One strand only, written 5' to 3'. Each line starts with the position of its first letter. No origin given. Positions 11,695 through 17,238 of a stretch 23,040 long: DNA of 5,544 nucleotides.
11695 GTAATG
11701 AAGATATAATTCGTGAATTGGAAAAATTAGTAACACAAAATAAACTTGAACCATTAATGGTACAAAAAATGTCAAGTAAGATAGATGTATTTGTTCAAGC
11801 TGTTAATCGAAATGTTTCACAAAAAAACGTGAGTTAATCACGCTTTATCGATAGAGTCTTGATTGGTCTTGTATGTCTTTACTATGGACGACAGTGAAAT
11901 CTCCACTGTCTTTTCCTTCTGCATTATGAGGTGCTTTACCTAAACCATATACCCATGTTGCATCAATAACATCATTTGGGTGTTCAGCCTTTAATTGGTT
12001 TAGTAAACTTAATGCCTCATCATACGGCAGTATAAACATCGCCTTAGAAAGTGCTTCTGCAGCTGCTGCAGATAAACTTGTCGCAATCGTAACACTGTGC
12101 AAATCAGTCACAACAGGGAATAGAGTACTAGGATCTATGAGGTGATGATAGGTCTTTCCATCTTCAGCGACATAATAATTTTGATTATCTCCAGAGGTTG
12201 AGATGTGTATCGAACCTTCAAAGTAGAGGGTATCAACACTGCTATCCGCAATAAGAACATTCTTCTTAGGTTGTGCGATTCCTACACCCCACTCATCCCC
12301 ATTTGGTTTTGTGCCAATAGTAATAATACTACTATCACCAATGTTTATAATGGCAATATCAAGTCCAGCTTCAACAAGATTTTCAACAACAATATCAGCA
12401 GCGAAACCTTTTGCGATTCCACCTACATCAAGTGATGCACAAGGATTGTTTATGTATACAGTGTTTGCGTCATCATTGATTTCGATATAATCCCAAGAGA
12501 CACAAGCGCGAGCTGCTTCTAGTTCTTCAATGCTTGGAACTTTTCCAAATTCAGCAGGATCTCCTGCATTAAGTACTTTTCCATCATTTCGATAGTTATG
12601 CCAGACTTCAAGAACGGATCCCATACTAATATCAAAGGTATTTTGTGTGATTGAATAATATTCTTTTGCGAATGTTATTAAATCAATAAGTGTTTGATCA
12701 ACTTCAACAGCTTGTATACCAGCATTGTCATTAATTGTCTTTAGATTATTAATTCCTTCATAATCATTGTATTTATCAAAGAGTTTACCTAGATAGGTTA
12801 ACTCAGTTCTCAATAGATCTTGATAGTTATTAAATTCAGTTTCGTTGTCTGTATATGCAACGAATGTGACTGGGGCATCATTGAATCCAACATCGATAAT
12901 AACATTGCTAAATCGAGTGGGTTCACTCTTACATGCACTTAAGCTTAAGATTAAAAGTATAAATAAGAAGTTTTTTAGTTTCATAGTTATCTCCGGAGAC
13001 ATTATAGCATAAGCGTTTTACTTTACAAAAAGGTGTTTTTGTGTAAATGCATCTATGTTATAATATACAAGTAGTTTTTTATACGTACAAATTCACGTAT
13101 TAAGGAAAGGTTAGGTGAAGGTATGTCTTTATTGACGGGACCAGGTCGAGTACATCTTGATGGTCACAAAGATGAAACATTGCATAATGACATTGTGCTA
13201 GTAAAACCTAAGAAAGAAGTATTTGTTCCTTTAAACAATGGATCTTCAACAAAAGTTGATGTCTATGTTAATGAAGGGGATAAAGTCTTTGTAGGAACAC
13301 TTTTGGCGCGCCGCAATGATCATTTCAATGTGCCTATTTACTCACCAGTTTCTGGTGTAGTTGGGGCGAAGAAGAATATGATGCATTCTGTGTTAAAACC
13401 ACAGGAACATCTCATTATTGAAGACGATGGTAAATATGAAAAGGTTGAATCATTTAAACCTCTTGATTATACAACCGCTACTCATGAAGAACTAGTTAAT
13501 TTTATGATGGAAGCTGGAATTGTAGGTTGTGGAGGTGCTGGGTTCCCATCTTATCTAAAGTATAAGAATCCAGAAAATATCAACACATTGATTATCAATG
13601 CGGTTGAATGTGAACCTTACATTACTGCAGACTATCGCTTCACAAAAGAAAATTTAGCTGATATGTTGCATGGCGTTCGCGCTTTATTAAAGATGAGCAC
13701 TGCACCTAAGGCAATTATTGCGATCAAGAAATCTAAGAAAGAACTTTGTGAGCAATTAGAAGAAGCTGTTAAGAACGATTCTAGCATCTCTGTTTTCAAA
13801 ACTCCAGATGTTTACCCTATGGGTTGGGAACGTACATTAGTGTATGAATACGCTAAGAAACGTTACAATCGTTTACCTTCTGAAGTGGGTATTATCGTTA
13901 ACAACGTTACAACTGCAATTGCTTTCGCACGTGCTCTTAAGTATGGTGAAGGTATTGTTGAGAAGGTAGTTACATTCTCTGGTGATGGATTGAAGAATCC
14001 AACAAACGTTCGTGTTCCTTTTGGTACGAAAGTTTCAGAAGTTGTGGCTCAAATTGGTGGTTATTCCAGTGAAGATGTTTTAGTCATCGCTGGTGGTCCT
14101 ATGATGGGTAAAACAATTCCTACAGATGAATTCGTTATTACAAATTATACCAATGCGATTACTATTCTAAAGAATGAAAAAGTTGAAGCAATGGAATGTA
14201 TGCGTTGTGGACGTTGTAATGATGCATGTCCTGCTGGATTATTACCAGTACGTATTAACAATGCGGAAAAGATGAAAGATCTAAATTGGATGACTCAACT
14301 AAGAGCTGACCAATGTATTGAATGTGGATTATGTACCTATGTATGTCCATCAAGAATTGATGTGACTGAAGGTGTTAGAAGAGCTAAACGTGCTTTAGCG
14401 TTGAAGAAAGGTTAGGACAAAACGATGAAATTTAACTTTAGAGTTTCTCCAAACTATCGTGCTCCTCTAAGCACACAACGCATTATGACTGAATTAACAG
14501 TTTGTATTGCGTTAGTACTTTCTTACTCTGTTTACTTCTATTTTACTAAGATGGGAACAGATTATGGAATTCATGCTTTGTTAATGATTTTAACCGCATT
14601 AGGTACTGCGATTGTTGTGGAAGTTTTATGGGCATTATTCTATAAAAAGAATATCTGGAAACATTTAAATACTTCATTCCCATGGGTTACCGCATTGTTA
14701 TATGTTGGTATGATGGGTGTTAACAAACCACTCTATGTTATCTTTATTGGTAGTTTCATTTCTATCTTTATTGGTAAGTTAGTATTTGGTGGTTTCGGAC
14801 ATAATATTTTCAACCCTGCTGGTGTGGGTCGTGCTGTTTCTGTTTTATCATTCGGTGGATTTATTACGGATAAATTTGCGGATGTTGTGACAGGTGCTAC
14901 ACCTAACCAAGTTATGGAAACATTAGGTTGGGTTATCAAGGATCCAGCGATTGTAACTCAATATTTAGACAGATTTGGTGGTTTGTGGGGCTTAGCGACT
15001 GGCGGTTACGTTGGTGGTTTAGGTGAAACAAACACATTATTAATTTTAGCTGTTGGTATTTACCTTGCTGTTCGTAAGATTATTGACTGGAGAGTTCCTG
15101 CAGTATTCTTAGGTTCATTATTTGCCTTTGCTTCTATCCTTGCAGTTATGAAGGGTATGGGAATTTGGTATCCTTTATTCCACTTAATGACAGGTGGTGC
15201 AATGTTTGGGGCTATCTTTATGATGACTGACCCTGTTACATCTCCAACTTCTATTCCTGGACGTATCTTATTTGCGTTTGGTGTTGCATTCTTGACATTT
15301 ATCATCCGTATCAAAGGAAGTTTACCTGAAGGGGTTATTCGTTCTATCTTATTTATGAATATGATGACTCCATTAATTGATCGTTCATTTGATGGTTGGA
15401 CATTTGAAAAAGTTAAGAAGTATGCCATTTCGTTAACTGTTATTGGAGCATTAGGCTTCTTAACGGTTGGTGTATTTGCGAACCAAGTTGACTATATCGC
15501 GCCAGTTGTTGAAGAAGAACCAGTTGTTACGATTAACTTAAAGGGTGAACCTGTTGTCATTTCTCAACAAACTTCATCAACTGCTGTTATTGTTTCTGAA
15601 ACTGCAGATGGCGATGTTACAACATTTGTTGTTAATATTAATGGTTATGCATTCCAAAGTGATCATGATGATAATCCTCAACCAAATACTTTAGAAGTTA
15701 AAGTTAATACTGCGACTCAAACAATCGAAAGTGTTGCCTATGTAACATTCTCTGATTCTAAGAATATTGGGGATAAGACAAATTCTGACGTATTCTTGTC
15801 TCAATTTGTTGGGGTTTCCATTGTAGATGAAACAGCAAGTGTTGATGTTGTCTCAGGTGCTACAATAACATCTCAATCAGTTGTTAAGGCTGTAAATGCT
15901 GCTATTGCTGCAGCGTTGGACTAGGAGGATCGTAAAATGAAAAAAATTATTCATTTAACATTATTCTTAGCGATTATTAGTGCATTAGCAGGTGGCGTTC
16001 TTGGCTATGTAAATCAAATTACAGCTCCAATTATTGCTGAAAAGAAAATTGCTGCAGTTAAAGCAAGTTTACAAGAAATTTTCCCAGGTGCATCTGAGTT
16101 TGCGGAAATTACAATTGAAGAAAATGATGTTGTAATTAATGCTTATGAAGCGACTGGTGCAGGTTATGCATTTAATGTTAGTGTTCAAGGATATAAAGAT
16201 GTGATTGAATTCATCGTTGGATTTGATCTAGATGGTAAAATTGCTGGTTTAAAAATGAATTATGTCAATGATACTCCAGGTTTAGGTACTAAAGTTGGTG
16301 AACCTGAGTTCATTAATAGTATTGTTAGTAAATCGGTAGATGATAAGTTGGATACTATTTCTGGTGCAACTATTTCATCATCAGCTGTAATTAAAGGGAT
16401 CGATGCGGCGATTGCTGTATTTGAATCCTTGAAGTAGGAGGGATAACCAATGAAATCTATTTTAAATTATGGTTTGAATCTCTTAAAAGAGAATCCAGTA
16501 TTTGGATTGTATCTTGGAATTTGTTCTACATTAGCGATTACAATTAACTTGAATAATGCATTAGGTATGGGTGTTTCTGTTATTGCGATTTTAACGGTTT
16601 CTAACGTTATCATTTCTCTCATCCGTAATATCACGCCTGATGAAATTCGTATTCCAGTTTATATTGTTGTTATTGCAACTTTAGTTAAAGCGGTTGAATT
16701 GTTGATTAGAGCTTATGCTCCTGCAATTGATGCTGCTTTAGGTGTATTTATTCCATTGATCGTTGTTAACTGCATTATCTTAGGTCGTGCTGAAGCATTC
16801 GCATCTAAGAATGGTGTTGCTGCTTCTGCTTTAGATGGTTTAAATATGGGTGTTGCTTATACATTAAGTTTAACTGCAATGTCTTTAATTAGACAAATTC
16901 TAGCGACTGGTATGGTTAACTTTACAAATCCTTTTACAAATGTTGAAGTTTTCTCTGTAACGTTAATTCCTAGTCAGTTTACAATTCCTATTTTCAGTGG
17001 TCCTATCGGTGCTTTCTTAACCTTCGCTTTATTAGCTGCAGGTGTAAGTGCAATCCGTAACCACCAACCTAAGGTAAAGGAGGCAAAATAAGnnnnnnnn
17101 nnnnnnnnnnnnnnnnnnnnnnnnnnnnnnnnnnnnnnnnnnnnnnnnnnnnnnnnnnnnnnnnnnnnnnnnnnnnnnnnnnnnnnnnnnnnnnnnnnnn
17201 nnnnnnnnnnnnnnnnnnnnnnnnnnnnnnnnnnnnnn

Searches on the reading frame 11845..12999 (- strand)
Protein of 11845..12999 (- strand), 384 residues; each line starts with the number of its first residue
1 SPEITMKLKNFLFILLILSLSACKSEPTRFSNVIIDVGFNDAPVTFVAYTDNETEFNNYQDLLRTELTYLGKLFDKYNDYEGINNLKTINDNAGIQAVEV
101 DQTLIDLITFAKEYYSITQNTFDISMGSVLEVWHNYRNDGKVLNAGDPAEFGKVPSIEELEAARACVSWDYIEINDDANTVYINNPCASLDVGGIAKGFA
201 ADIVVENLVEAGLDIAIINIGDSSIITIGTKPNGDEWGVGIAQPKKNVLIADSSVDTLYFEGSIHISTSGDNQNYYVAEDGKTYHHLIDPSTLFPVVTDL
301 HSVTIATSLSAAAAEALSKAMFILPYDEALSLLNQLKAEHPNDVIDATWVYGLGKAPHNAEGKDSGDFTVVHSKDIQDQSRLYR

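Call 3: search_protein_families(library=pfam, proteins=[window:11845-12999:-], max_evalue=1)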
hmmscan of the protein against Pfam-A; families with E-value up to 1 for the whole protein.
window:11845-12999:- (384 aa): 1 family
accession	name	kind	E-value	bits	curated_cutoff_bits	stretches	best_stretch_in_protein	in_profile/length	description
PF02424.20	ApbE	-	1.9e-59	201.8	25.6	1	59-337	13-259/266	ApbE family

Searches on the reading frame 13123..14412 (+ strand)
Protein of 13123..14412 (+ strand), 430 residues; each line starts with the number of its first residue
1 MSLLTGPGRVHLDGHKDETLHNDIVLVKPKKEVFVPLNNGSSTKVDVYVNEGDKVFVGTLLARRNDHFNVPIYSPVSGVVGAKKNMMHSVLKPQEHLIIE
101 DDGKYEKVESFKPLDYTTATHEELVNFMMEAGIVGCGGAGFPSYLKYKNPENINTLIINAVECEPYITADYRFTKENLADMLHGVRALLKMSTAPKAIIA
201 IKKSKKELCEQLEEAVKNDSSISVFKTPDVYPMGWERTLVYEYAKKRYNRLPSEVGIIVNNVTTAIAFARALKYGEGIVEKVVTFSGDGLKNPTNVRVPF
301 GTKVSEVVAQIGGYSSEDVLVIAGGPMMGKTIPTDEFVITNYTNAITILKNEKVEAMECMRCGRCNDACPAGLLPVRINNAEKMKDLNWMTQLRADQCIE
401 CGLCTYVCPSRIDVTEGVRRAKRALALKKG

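Call 3: search_protein_families(library=pfam, proteins=[window:13123-14412:+], max_evalue=1)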
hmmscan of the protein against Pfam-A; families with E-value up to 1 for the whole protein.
window:13123-14412:+ (430 aa): 23 families
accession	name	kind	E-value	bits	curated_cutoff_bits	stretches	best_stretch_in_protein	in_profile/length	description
PF01512.22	Complex1_51K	-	3.7e-38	131.2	31.2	1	130-267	3-147/150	Nuo51 FMN-binding domain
PF13375.12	RnfC_N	-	5.5e-14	52.5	25.6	1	8-104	5-101/101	RnfC Barrel sandwich hybrid domain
PF13534.11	Fer4_17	-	1.5e-10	41.9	22.2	2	382-413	32-61/61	4Fe-4S dicluster domain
PF12838.12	Fer4_7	-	4.5e-09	37.1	27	1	359-411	2-51/52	4Fe-4S dicluster domain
PF13237.11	Fer4_10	-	6.7e-09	36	25.5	1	356-409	6-53/53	4Fe-4S dicluster domain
PF13187.11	Fer4_9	-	2.4e-08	34.3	27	1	358-411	1-50/52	4Fe-4S dicluster domain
PF12797.12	Fer4_2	-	6.2e-08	32.5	24.5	2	395-410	7-22/22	4Fe-4S binding domain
PF10531.15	SLBB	-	8.2e-08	32.4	27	1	282-329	1-53/55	SLBB domain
PF00037.32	Fer4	-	1e-07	31.9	21.1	2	395-410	5-20/24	4Fe-4S binding domain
PF13183.11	Fer4_8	-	1.9e-07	31.9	27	2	356-412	2-68/68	4Fe-4S dicluster domain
PF14697.11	Fer4_21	-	5.8e-07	30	35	1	354-410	3-53/59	4Fe-4S dicluster domain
PF13746.11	Fer4_18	-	1.5e-05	25.6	27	1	382-419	45-82/114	4Fe-4S dicluster domain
PF17179.9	Fer4_22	-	3.3e-05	25.1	27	2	351-372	73-94/95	4Fe-4S dicluster domain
PF12798.12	Fer4_3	-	4.7e-05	24.3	27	2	398-411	1-14/15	4Fe-4S binding domain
PF25160.1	LdpA_Fe-S-bd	-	7.3e-05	22.9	27.6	1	344-374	16-43/49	LdpA Fe-S cluster-binding domain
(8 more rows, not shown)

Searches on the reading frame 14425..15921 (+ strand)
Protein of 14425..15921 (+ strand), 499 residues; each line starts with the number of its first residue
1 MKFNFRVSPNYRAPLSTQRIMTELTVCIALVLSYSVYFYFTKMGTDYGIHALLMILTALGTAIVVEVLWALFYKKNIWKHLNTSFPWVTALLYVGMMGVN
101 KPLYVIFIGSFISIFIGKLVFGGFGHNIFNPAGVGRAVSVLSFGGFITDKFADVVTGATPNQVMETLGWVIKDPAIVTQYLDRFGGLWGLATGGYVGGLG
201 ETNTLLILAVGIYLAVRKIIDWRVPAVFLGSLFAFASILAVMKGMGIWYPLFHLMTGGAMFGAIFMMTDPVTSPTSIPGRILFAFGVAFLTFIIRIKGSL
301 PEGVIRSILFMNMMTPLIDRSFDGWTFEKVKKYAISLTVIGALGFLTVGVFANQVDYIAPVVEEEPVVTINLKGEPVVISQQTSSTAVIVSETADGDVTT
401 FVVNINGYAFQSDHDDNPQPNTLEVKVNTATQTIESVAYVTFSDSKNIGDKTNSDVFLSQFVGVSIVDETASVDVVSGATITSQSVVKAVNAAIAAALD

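Call 3: search_protein_families(library=pfam, proteins=[window:14425-15921:+], max_evalue=1)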
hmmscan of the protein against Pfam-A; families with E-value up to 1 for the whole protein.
window:14425-15921:+ (499 aa): 2 families
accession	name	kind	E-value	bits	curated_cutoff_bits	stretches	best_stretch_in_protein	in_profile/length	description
PF03116.20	NQR2_RnfD_RnfE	-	2.3e-73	247.6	27.7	1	6-322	3-290/296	NQR2, RnfD, RnfE family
PF04205.19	FMN_bind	-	3.9e-09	37.5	22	1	422-494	7-76/77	FMN-binding domain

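Call 4: search_protein_families(library=ncbifam, proteins=[window:14425-15921:+], max_evalue=1)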
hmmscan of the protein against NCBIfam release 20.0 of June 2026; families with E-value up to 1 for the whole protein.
window:14425-15921:+ (499 aa): 11 families
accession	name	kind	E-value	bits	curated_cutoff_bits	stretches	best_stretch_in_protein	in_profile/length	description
TIGR01946.1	rnfD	subfamily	1.5e-58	198.7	207.05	1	8-320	1-318/327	RnfABCDGE type electron transport complex subunit D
NF002011.0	PRK00816.1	equivalog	1.5e-43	149.2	415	2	205-320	225-340/352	electron transport complex subunit RsxD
NF003756.0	PRK05349.1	equivalog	5.6e-35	121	414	1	47-320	116-390/406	NADH:ubiquinone reductase (Na(+)-transporting) subunit B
NF041838.1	rnfD_Methano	equivalog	1.2e-26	93.8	400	2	197-320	158-278/285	Rnf electron transport complex subunit RnfD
TIGR01937.1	nqrB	equivalog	9.8e-26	90.6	349.9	1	52-320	118-403/413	NADH:ubiquinone reductase (Na(+)-transporting) subunit B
NF002181.0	PRK01024.1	equivalog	4e-24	85.2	792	2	188-320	347-492/503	Na(+)-transporting NADH-quinone reductase subunit B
NF041840.1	rnfG_Methano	equivalog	2.7e-07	30.3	230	1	404-495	86-182/189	Rnf electron transport complex subunit RnfG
NF045876.1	RnfG_DVU2794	exception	4.1e-07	29.7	205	1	423-495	100-177/190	RnfABCDGE type electron transport complex subunit G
TIGR01947.1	rnfG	subfamily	0.00024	21.3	102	1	469-495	157-183/187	RnfABCDGE type electron transport complex subunit G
NF003747.0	PRK05346.1-2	equivalog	0.052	12.8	336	0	470-491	215-236/260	Na(+)-translocating NADH-quinone reductase subunit C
TIGR01938.1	nqrC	equivalog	0.64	9.6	144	1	467-491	196-239/251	NADH:ubiquinone reductase (Na(+)-transporting) subunit C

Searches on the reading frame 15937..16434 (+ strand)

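Call 3: search_protein_families(library=pfam, proteins=[window:15937-16434:+], max_evalue=1)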
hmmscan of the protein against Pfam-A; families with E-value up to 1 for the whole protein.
window:15937-16434:+ (166 aa): 1 family
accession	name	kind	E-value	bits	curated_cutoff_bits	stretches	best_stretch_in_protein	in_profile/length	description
PF04205.19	FMN_bind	-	5.6e-15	56.2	22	1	85-159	1-76/77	FMN-binding domain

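Call 4: search_protein_families(library=ncbifam, proteins=[window:15937-16434:+], max_evalue=1)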
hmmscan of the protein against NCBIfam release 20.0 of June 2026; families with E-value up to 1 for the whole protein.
window:15937-16434:+ (166 aa): 10 families
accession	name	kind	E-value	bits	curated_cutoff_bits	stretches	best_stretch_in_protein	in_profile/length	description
NF045876.1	RnfG_DVU2794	exception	2.2e-23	82.8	205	1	1-166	1-183/190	RnfABCDGE type electron transport complex subunit G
TIGR01947.1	rnfG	subfamily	7.2e-22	78.4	102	1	9-163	2-186/187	RnfABCDGE type electron transport complex subunit G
NF041840.1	rnfG_Methano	equivalog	9.6e-18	64.4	230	1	2-161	6-183/189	Rnf electron transport complex subunit RnfG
NF002519.0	PRK01908.1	equivalog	1.4e-12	47.7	178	1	3-159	4-189/209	electron transport complex subunit RsxG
TIGR01938.1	nqrC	equivalog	0.0029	17.3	144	1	102-140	163-201/251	NADH:ubiquinone reductase (Na(+)-transporting) subunit C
NF003746.0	PRK05346.1-1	equivalog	0.01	15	337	1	84-135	148-200/264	Na(+)-translocating NADH-quinone reductase subunit C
NF003750.0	PRK05346.2-1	equivalog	0.021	14.4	352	0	102-134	139-171/225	Na(+)-translocating NADH-quinone reductase subunit C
NF003749.0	PRK05346.1-5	equivalog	0.026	13.9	255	1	101-134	165-198/261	Na(+)-translocating NADH-quinone reductase subunit C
NF003753.0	PRK05346.2-4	equivalog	0.046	13.1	329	0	133-161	210-238/249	Na(+)-translocating NADH-quinone reductase subunit C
NF003334.0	PRK04342.1-3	equivalog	0.057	12.4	658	1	50-84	137-171/354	DNA topoisomerase IV subunit A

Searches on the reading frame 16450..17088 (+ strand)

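Call 3: search_protein_families(library=pfam, proteins=[window:16450-17088:+], max_evalue=1)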
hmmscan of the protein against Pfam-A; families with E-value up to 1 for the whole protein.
window:16450-17088:+ (213 aa): 1 family
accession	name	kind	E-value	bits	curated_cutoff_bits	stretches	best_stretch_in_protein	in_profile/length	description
PF02508.19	Rnf-Nqr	-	2.1e-54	184.6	23.8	1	10-195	8-173/174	Rnf-Nqr subunit, membrane protein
